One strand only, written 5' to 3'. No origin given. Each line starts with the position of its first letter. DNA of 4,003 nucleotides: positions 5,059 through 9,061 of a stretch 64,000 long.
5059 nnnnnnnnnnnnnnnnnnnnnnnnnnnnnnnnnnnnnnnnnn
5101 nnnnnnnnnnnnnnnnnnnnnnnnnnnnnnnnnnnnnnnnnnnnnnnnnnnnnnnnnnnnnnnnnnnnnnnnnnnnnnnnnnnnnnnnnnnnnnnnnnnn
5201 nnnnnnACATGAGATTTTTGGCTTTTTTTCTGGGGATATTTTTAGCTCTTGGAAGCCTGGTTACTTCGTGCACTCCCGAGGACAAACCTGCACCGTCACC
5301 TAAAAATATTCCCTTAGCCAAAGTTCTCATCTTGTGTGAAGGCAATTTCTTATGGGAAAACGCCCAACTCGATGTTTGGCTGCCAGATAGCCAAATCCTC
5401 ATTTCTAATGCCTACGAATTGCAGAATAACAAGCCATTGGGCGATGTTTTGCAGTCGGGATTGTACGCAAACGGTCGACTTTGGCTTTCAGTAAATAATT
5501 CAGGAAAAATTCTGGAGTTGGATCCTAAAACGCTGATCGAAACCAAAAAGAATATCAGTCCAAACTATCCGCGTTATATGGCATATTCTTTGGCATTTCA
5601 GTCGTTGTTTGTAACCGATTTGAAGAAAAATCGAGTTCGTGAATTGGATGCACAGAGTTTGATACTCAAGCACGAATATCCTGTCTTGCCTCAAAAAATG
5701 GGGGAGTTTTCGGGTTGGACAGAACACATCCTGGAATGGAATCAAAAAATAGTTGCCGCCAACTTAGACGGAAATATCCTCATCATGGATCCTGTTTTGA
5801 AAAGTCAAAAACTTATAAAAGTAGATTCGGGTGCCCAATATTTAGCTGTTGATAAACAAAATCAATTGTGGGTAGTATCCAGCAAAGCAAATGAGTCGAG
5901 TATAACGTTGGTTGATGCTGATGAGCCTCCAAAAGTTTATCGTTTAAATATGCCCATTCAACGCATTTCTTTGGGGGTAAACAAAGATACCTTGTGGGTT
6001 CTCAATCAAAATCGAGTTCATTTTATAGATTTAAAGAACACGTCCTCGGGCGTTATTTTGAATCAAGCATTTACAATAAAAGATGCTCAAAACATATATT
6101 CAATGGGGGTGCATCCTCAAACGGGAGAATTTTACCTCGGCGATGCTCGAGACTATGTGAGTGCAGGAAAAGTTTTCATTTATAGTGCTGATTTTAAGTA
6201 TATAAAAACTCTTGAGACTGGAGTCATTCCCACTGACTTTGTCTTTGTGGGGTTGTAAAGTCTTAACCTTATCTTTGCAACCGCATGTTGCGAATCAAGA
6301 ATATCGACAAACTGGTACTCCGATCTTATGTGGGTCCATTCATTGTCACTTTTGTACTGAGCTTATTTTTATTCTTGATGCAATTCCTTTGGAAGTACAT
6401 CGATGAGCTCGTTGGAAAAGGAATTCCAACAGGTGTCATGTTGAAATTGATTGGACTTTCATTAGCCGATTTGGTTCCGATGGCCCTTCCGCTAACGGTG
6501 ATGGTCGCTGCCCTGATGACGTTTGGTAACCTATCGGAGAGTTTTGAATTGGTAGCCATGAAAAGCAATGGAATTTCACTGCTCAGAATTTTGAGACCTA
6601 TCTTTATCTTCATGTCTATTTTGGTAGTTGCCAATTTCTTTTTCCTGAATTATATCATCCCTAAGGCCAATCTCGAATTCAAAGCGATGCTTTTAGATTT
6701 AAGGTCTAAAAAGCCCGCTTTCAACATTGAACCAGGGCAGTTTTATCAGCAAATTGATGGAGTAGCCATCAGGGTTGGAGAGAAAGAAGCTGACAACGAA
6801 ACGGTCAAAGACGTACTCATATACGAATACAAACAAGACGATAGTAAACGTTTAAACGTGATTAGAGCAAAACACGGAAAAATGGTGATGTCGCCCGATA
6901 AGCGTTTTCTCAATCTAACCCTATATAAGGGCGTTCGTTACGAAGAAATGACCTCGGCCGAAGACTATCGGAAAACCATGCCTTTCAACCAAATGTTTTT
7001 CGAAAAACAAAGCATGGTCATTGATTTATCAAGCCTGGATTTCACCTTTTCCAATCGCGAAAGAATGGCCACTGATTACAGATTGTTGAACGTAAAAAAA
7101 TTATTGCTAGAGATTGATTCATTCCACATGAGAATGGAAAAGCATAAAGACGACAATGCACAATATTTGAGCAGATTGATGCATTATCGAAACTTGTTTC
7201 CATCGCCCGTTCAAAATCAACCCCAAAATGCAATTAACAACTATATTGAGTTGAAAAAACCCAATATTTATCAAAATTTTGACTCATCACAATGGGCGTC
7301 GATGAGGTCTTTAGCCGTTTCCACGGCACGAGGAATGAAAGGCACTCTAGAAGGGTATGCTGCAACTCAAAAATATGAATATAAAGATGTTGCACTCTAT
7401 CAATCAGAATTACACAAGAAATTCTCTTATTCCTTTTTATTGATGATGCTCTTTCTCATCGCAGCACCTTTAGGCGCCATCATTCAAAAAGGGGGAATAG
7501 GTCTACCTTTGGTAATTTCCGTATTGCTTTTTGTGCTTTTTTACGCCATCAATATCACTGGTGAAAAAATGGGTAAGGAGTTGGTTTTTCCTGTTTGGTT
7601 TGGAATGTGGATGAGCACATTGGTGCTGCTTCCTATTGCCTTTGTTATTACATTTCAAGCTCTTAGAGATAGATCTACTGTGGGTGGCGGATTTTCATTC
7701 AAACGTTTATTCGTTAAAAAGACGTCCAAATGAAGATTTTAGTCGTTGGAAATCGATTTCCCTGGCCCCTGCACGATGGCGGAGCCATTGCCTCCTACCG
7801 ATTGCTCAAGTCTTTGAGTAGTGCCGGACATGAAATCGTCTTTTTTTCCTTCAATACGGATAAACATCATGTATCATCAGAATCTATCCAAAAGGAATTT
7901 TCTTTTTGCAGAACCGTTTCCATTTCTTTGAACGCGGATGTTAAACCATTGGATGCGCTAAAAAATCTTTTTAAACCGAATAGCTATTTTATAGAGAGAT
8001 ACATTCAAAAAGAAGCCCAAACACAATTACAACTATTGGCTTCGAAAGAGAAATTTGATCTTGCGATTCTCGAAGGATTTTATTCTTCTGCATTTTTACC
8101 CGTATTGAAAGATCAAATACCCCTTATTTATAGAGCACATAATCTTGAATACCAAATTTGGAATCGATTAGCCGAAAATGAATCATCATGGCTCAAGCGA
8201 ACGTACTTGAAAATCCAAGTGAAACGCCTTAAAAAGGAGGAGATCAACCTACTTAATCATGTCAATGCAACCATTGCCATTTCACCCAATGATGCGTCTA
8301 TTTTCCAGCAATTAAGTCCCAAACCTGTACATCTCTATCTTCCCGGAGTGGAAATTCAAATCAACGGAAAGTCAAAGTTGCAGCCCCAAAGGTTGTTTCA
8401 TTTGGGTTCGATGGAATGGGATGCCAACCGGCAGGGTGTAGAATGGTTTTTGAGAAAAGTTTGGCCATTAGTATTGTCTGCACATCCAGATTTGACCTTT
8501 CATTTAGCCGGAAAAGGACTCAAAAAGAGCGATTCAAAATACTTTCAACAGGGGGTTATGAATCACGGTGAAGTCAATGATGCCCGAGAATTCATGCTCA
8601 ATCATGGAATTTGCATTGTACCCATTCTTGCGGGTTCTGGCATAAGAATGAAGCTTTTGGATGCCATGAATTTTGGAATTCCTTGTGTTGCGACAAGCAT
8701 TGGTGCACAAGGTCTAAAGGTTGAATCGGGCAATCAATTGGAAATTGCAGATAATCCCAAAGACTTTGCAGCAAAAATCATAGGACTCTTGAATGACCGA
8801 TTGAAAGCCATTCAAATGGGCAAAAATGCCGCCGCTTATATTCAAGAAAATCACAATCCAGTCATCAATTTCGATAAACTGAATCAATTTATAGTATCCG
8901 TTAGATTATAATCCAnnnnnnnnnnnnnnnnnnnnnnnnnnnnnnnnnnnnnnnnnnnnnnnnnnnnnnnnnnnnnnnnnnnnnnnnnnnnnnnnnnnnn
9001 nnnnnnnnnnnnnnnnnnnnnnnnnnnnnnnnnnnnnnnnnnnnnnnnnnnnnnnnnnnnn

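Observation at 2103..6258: Cobalamin-riboswitch-led outer-membrane B12 capture locus: btuB-like receptor, DUF4465-like protein and beta-propeller lipoprotein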

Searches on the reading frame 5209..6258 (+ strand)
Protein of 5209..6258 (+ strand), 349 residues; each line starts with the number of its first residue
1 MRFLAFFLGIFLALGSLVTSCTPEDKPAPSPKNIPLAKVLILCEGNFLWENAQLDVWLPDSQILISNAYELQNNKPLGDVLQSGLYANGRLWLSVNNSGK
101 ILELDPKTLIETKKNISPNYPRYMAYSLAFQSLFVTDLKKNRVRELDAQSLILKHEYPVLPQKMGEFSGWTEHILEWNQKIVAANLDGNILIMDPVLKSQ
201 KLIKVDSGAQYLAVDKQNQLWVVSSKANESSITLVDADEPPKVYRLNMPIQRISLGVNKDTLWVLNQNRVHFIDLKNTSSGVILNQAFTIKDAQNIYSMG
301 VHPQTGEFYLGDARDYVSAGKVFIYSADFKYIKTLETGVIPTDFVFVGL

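Call 5: search_protein_families(library=pfam, proteins=[window:5209-6258:+], max_evalue=0.01)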
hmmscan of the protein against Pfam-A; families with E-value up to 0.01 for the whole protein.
window:5209-6258:+ (349 aa): 1 family
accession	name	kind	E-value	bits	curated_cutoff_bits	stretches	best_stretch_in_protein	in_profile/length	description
PF16819.11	DUF5074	-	7.2e-07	29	27.2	1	39-238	3-214/353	Domain of unknown function (DUF5074)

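Call 6: search_solved_structures(query=window:5209-6258:+, max_evalue=10, show_alignments=2)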
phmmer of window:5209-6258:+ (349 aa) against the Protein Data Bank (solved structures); distinct sequences matched with E-value up to 10: 19.
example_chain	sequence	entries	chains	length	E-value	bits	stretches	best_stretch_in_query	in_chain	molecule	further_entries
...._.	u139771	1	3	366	9.9e-19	71.1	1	20-345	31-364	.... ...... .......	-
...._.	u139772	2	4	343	2e-18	70.1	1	38-345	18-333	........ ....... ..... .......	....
8bn0_A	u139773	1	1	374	2.7e-18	69.7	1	37-345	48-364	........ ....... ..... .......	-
8baz_A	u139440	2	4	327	2.7e-18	69.7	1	39-345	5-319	Surface layer protein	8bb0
8bai_A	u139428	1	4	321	2.9e-18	69.6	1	40-345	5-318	Surface layer protein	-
3dsm_A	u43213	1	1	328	3.1e-18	69.5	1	40-345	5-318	uncharacterized protein BACUNI_02894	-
8p97_B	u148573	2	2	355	1.7e-14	57.2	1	30-345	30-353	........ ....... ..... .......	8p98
8puj_A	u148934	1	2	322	3.6e-14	56.2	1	40-345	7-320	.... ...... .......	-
8okv_B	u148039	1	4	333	3.7e-14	56.1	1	40-345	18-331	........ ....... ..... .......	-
8ptf_A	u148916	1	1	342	0.075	15.6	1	37-107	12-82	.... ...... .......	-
8ptd_A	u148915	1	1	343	0.076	15.6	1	37-107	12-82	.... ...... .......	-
8blw_B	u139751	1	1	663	0.082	15.5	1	24-106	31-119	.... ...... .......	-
4kdc_A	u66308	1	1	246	0.34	13.5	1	58-119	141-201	3-demethylubiquinone-9 3-methyltransferase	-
9nli_A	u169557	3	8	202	0.62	12.6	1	12-85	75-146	LysR family transcriptional regulator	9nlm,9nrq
9s6c_A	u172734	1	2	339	0.94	12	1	67-126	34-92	Quinoprotein amine dehydrogenase-like protein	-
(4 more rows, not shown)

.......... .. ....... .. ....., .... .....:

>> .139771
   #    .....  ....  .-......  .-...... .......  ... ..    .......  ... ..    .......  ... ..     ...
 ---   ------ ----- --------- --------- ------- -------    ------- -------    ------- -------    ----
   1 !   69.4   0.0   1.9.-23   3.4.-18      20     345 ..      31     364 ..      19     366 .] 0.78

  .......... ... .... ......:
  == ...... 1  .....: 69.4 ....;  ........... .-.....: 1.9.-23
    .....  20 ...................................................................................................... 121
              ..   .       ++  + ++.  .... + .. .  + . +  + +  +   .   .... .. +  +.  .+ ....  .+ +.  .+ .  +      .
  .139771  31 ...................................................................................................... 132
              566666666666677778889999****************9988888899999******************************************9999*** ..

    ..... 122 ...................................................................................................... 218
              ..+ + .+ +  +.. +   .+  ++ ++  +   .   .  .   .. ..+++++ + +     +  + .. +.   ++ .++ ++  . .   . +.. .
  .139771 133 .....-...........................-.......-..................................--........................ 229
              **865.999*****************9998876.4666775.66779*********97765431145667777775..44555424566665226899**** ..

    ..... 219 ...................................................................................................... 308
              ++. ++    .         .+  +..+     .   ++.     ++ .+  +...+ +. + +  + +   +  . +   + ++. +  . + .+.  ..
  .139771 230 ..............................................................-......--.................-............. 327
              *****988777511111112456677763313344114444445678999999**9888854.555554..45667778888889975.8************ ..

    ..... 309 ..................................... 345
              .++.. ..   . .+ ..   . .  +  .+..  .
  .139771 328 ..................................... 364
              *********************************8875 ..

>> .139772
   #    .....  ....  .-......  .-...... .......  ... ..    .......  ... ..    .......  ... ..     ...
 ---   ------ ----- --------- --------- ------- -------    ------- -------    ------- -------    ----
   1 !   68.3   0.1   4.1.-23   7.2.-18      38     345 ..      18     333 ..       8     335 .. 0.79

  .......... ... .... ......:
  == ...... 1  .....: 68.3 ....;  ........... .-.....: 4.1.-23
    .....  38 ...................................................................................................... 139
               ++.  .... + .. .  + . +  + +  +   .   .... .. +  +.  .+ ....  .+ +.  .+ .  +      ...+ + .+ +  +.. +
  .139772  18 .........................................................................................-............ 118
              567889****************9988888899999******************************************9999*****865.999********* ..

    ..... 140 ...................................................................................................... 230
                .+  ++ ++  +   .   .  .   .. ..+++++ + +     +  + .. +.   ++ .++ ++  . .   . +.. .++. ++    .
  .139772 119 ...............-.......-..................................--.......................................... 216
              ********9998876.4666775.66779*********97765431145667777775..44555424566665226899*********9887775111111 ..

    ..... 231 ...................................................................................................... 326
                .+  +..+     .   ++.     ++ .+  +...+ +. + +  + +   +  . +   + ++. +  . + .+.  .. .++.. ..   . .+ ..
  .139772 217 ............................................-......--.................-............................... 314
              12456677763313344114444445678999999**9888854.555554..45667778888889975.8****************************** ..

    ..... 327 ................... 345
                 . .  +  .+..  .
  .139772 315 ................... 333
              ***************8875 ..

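Call 9: search_protein_families(library=ncbifam, proteins=[window:5209-6258:+], max_evalue=0.01)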
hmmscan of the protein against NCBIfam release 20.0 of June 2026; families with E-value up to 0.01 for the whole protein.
window:5209-6258:+ (349 aa): 2 families
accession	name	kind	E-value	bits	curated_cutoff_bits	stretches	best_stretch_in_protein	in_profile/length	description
TIGR03866.1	PQQ_ABC_repeats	subfamily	0.00086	18.5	287.3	1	124-278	4-157/310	PQQ-dependent catabolism-associated beta-propeller protein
NF052228.1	T9SS_PorZ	equivalog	0.00086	17.8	260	0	202-287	426-510/757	type IX secretion system anionic LPS delivery protein PorZ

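Call 23: find_homologous_proteins(query=window:5209-6258:+, max_evalue=0.00001)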
Query window:5209-6258:+ (349 aa): 188 proteins with E <= 0.00001 among 1484 candidates; the best 120 are listed.
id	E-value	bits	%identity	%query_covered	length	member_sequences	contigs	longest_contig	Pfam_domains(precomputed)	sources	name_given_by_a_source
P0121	2.8e-229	778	99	100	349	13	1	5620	PF16819.12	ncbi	-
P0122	1.8e-207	707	100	90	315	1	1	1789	PF16819.12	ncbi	-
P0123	1.7e-177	608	77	100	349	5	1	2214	PF16819.12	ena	-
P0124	2.9e-172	591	74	100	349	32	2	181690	PF16819.12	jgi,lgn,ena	jgi:hypothetical protein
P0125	7.9e-168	576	72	100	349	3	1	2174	PF16819.12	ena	-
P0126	1.5e-166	572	71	100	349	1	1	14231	PF16819.12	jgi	-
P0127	1.9e-164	565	71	100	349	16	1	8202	PF16819.12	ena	-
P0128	1.6e-123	431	78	70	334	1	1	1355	PF16819.12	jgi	jgi:hypothetical protein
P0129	5.1e-82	294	42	99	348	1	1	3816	-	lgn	-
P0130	1.2e-79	286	41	99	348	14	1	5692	-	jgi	jgi:streptogramin lyase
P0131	9.3e-67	244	41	89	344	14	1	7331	PF16819.12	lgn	-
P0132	2.6e-64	236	38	99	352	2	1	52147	PF16819.12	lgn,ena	-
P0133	1.2e-62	230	40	97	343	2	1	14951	PF16819.12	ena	-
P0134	1.2e-62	230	40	95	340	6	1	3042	PF16819.12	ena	-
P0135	1.6e-62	230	40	97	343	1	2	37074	PF16819.12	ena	-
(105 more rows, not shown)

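Call 39: list_cluster_members(proteins=[window:5209-6258:+, P0121, window:4211-5206:+, window:27148-28953:+, window:45859-47289:-])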
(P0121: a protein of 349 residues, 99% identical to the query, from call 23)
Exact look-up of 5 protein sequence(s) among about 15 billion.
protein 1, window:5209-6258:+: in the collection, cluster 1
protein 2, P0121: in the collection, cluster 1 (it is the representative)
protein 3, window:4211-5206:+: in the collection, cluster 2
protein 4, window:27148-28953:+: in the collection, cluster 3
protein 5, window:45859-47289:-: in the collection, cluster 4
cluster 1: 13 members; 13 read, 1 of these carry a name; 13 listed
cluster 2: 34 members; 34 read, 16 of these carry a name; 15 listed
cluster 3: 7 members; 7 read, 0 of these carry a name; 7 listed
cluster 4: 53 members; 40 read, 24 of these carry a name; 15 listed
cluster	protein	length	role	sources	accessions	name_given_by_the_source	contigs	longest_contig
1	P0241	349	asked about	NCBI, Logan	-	-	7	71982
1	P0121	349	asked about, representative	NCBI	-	-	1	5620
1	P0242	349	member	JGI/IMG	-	hypothetical protein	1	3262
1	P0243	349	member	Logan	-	-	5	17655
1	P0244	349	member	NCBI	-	-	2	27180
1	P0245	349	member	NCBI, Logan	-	-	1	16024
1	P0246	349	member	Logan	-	-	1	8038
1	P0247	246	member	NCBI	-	-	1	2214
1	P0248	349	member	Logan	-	-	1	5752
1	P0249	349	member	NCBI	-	-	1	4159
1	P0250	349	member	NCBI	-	-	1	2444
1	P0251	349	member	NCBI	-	-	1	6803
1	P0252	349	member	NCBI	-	-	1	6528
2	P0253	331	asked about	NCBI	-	-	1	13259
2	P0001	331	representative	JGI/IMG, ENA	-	-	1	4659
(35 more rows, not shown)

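Call 42: predict_structure(alignment_id=A2)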
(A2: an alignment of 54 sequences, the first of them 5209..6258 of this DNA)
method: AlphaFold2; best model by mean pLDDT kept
length: 349 residues; sequences in the alignment: 54
mean_pLDDT: 93.3   pTM: 0.88
mean pLDDT of the five models: 93.3, 92.5, 92.5, 92.3, 91.9
residues with pLDDT >= 90: 291; 70-90: 43; 50-70: 15; < 50: 0
segments of 3 or more residues with pLDDT < 50: none
pLDDT, mean of each block of 10 residues (from residue 1): 86 79 60 83 94 96 95 96 97 95 96 92 97 93 97 97 87 97 97 97 96 97 95 91 95 97 97 89 95 96 98 96 98 97 94
secondary structure, 60 per line:
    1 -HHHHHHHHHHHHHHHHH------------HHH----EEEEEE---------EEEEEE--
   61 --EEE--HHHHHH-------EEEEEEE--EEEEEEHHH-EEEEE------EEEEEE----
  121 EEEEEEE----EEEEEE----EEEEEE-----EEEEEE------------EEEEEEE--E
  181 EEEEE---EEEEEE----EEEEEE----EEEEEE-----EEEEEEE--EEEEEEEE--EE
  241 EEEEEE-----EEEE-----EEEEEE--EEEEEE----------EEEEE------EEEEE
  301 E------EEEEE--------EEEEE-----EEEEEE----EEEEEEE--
elements in order: H2-18 E38-43 E53-58 E63-65 H68-73 E81-87 E90-95 E100-104 E111-116 E121-127 E132-137 E142-147 E153-158 E171-177 E180-185 E189-194 E199-204 E209-214 E220-226 E229-236 E239-246 E252-255 E261-266 E269-274 E285-289 E296-301 E308-312 E321-325 E331-336 E341-347

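Call 47: fold_search(model_id=the predicted structure, library=pdb)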
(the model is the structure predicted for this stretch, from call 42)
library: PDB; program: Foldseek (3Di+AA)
matches with E <= 10: 1911; with E <= 0.001: 1637
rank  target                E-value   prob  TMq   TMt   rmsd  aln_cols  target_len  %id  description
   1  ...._A                3.8e-23  1.00  0.81  0.85   2.3       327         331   24  Bacteroides thetaiotaomicron surface lipoprotein BT1954 bound to adenosylcobalamin (released 2023-08-16)
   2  3dsm                  5.2e-23  1.00  0.81  0.86   2.2       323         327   24  Crystal structure of the surface layer protein BACUNI_02894 from Bacteroides uniformis, Northeast Structural Genomics Co (released 2008-09-09)
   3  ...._B                5.2e-23  1.00  0.81  0.85   2.3       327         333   24  Bacteroides thetaiotaomicron surface lipoprotein BT1954 bound to adenosylcobalamin (released 2023-08-16)
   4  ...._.                1.0e-22  1.00  0.81  0.85   2.3       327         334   24  Bacteroides thetaiotaomicron surface lipoprotein bound to cyanocobalamin (released 2023-08-16)
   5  8bai_B                2.7e-22  1.00  0.80  0.87   2.3       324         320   24  The surface-exposed lipo-protein of BtuG2 in complex with cyanocobalamin. (released 2023-10-25)
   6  8okv_B                3.0e-22  1.00  0.83  0.87   2.6       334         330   21  lipoprotein BT2095 from Bacteroides thetaiotamicron bound to cyanocobalamin CnCbl (released 2023-09-20)
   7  8bai_A                4.9e-22  1.00  0.80  0.87   2.2       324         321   24  The surface-exposed lipo-protein of BtuG2 in complex with cyanocobalamin. (released 2023-10-25)
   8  8okv_C                6.6e-22  1.00  0.83  0.88   2.3       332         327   21  lipoprotein BT2095 from Bacteroides thetaiotamicron bound to cyanocobalamin CnCbl (released 2023-09-20)
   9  8okv_D                6.9e-22  1.00  0.80  0.87   2.6       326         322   21  lipoprotein BT2095 from Bacteroides thetaiotamicron bound to cyanocobalamin CnCbl (released 2023-09-20)
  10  8okv_A                8.9e-22  1.00  0.81  0.88   2.3       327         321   21  lipoprotein BT2095 from Bacteroides thetaiotamicron bound to cyanocobalamin CnCbl (released 2023-09-20)
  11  8bn0                  1.2e-21  1.00  0.82  0.83   3.0       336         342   24  Bacteroides thetaiotaomicron surface protein BT1954 bound to (released 2023-08-16)
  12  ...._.                2.3e-21  1.00  0.83  0.86   2.0       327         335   24  Bacteroides thetaiotaomicron B12 TonB dependent transporter in complex with a surface lipoprotein (released 2023-09-20)
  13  8p97_B                1.1e-20  1.00  0.83  0.87   4.7       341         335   21  BtuB3G3 bound to cyanocobalamin with disordered EL8 (released 2023-08-16)
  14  8blw_B                8.6e-19  1.00  0.77  0.44   5.1       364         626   19  Vitamin B12 transporter BtuB1 with lipoprotein BtuG1 from B. theta (released 2023-08-16)
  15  8ptf                  1.1e-18  1.00  0.78  0.80   2.6       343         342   18  The surface-exposed lipo-protein of BtuG2 in complex with cyanocobalamin. (released 2024-07-24)
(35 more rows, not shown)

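Call 80: find_encoding_contigs(protein=window:5209-6258:+, flank=1000, max_places=6)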
Protein window:5209-6258:+ (349 aa): 8 contigs read that carry it; 3 places shown.
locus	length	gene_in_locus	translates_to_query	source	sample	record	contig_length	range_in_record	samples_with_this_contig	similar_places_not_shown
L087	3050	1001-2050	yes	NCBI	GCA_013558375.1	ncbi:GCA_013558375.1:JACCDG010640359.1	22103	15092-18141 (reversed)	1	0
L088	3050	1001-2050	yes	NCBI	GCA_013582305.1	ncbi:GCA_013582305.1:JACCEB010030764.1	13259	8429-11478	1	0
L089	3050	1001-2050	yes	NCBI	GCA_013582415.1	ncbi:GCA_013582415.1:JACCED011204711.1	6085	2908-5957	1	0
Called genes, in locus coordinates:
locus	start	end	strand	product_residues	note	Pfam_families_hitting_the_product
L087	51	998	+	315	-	PF14717:DUF4465, PF18962:Por_Secre_tail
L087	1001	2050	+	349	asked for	PF16819:DUF5074 (faint)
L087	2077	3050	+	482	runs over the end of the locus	PF03739:LptF_LptG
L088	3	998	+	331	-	PF14717:DUF4465, PF18962:Por_Secre_tail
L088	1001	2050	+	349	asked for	PF16819:DUF5074 (faint)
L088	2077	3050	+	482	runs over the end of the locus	PF03739:LptF_LptG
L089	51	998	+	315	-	PF14717:DUF4465, PF18962:Por_Secre_tail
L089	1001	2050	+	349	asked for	PF16819:DUF5074 (faint)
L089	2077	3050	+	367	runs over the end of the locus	?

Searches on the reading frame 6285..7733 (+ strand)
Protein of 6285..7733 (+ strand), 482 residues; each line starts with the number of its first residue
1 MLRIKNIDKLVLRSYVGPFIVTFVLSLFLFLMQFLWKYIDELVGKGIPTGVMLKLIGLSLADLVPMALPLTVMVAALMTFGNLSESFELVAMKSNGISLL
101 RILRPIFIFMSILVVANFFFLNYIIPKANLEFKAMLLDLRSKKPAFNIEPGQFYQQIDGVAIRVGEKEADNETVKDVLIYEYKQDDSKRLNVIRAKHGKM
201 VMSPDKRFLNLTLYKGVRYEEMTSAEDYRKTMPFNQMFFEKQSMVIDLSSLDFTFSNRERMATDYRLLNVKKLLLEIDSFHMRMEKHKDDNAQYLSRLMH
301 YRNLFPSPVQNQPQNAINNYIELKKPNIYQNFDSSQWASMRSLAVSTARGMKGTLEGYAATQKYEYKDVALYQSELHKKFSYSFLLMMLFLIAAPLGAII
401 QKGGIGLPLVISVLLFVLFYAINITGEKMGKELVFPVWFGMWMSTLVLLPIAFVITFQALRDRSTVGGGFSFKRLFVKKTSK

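Call 5: search_protein_families(library=pfam, proteins=[window:6285-7733:+], max_evalue=0.01)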
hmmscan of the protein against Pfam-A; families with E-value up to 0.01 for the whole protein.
window:6285-7733:+ (482 aa): 1 family
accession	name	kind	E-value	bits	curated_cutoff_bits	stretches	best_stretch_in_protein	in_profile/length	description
PF03739.19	LptF_LptG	-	3.1e-72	244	27.9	1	10-454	2-349/353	Lipopolysaccharide export system permease LptF/LptG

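Call 9: search_protein_families(library=ncbifam, proteins=[window:6285-7733:+], max_evalue=0.01)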
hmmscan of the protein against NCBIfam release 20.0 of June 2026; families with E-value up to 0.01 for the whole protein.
window:6285-7733:+ (482 aa): 2 families
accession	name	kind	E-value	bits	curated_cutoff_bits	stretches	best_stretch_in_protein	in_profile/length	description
TIGR04407.1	LptF_YjgP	equivalog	1.1e-53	182.1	230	2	7-230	2-223/347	LPS export ABC transporter permease LptF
TIGR04408.1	LptG_lptG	equivalog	1.1e-34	119.7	240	2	9-198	4-190/351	LPS export ABC transporter permease LptG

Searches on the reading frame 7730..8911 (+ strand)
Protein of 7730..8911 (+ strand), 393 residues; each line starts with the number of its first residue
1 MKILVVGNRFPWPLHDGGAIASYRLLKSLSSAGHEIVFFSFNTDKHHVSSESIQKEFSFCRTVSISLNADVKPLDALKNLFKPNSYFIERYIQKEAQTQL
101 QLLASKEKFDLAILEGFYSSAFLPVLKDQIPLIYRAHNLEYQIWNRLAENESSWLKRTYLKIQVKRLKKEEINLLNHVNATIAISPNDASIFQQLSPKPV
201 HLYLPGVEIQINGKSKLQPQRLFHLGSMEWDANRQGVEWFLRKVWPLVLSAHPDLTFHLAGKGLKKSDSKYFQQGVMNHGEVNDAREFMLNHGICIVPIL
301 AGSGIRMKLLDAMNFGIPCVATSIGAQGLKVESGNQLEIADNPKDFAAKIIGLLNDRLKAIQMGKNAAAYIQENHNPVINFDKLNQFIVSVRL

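Call 5: search_protein_families(library=pfam, proteins=[window:7730-8911:+], max_evalue=0.01)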
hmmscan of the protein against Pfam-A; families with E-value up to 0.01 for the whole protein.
window:7730-8911:+ (393 aa): 4 families
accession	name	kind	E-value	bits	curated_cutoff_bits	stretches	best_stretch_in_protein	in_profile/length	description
PF13692.12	Glyco_trans_1_4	-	1.5e-22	80.8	27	1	220-356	2-142/142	Glycosyl transferases group 1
PF00534.26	Glycos_transf_1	-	2.1e-08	34.3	26.4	1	243-368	35-170/172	Glycosyl transferases group 1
PF13439.12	Glyco_transf_4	-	5.7e-08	33.4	28.5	1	17-209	3-168/170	Glycosyltransferase Family 4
PF13524.12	Glyco_trans_1_2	-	2.8e-05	24.6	25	1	250-378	10-136/144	Glycosyl transferase-like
